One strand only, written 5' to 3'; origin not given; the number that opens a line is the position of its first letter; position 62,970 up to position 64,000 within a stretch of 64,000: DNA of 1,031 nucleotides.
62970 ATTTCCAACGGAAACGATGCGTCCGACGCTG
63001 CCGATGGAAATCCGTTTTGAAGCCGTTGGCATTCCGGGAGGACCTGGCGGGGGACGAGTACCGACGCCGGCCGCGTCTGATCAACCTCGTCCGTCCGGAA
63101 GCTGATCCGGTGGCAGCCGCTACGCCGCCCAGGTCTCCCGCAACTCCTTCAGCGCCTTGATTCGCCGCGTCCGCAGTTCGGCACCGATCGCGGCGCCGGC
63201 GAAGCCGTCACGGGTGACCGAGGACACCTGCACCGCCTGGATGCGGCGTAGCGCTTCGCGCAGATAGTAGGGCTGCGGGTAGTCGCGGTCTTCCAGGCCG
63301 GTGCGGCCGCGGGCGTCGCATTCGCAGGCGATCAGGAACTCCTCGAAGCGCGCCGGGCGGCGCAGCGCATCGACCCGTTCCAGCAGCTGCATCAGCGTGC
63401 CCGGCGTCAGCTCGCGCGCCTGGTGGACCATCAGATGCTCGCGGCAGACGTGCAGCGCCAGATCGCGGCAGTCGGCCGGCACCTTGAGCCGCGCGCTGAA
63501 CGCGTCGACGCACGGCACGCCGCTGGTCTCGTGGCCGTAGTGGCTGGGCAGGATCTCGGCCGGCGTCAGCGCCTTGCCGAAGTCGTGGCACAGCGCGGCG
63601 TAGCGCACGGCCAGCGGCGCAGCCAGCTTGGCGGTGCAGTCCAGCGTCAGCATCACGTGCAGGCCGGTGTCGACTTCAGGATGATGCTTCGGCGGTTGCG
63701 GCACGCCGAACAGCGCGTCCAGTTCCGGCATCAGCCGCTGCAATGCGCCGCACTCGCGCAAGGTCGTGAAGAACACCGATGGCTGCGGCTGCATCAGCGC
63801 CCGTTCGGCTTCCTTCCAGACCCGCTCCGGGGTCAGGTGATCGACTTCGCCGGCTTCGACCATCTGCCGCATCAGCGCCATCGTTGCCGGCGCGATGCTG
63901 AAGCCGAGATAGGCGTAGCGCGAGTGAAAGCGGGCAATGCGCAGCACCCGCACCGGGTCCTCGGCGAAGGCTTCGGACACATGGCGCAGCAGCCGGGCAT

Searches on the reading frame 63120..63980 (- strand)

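Call 72: search_protein_families(library=pfam, proteins=[window:63120-63980:-], max_evalue=0.00001)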
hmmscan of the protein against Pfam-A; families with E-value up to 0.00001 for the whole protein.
window:63120-63980:- (286 aa): 1 family
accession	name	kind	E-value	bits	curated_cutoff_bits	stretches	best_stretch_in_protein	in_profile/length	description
PF12627.12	PolyA_pol_RNAbd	-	2e-14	53.5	22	1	26-89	1-62/64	Probable RNA and SrmB- binding site of polymerase A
